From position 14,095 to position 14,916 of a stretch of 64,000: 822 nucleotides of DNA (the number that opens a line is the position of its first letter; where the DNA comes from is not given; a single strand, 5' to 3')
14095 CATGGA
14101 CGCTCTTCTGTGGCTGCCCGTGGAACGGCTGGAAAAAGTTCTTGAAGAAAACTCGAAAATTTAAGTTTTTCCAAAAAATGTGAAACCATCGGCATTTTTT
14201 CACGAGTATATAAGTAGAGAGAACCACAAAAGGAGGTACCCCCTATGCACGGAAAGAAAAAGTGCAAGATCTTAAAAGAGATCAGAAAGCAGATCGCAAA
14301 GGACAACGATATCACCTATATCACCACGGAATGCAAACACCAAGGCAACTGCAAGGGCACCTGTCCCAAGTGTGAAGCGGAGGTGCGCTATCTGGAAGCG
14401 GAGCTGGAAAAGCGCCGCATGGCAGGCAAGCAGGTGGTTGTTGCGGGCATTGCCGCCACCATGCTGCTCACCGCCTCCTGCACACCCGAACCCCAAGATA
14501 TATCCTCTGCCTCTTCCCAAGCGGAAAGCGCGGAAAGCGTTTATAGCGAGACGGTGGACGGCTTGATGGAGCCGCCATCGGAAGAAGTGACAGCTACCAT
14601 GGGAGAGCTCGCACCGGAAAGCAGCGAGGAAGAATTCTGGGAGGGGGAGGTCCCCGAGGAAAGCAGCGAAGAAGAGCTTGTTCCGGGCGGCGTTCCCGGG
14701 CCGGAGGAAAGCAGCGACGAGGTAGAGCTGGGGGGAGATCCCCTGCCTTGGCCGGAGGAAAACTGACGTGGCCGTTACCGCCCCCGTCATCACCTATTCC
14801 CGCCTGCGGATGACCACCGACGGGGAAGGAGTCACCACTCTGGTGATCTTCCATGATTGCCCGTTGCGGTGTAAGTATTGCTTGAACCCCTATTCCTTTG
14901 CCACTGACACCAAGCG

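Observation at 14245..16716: Orphan PflA/NrdG-type radical SAM enzyme coupled to a Cys4 membrane protein and a lipoprotein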

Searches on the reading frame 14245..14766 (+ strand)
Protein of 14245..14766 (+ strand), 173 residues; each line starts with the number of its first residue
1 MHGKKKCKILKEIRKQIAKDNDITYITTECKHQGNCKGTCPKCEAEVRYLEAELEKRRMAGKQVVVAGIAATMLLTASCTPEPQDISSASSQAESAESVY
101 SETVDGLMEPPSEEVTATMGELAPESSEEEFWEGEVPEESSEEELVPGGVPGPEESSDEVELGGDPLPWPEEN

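Call 3: search_protein_families(library=pfam, proteins=[window:14245-14766:+], max_evalue=0.1)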
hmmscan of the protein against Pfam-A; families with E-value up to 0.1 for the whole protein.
window:14245-14766:+ (173 aa): 0 families

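Call 4: search_protein_families(library=ncbifam, proteins=[window:14245-14766:+], max_evalue=0.1)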
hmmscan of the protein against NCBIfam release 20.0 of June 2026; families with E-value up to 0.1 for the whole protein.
window:14245-14766:+ (173 aa): 1 family
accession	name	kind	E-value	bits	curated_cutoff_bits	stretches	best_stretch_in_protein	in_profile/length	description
NF002318.0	PRK01253.1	equivalog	0.066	12.9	55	0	47-74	18-45/55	preprotein translocase subunit Sec61beta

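Call 15: list_cluster_members(proteins=[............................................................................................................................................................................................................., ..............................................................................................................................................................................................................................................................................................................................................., window:14245-14763:+, window:15391-16713:+])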
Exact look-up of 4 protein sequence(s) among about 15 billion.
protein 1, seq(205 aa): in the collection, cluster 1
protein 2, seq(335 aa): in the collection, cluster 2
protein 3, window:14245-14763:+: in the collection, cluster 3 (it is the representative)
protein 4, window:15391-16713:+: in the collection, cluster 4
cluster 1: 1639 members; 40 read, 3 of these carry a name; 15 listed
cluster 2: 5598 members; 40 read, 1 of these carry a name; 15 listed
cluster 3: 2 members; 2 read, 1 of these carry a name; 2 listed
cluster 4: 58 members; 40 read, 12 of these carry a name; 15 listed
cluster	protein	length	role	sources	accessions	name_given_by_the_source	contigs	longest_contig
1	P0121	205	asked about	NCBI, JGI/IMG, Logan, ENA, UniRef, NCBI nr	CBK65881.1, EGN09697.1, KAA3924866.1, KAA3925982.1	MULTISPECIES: radical SAM protein [Bacteroides] | pyruvate formate lyase activating enzyme | Radical SAM protein n=3 Tax=Bacteroides TaxID=816 RepID=A0A415FI77_9BACE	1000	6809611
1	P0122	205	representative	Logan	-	-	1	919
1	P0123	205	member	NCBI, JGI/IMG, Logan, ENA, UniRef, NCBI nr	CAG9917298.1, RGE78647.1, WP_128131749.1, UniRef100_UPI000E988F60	radical SAM protein [Bacteroides sp. AM56-10ce] | radical SAM protein n=1 Tax=Bacteroides ovatus TaxID=28116 RepID=UPI000E988F60 | radical SAM protein [Bacteroides ovatus]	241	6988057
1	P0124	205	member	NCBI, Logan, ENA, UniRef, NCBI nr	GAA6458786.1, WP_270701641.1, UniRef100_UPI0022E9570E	radical SAM protein [Bacteroides xylanisolvens] | radical SAM protein n=1 Tax=Bacteroides xylanisolvens TaxID=371601 RepID=UPI0022E9570E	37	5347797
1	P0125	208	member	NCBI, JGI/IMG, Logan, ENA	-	-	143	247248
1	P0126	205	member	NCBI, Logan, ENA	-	-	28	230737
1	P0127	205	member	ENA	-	-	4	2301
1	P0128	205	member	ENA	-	-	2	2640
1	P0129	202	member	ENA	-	-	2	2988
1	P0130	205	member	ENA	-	-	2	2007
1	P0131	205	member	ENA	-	-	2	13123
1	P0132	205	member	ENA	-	-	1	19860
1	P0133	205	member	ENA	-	-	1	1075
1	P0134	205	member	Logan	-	-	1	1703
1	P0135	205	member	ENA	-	-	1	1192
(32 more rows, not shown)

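Call 31: predict_structure(alignment_id=A2)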
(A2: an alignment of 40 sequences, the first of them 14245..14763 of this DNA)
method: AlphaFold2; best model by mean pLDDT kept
length: 173 residues; sequences in the alignment: 40
mean_pLDDT: 58.0   pTM: 0.27
mean pLDDT of the five models: 58.0, 57.1, 56.8, 56.3, 56.0
residues with pLDDT >= 90: 1; 70-90: 48; 50-70: 46; < 50: 78
segments of 3 or more residues with pLDDT < 50: 32-36, 88-130, 140-147, 149-152, 154-159, 161-163
pLDDT, mean of each block of 10 residues (from residue 1): 77 70 49 52 79 85 74 70 55 46 45 42 43 53 45 45 58 60
secondary structure, 60 per line:
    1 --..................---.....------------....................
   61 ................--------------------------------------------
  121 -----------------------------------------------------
elements in order: H3-20 H24-28 H41-76

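Call 49: search_protein_families(library=padloc, proteins=[window:14245-14766:+], max_evalue=0.01)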
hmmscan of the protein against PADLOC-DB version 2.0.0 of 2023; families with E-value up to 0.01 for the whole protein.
window:14245-14766:+ (173 aa): 0 families

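Call 50: search_protein_families(library=phrogs, proteins=[window:14245-14766:+], max_evalue=0.01)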
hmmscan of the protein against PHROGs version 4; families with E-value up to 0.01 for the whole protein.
window:14245-14766:+ (173 aa): 0 families
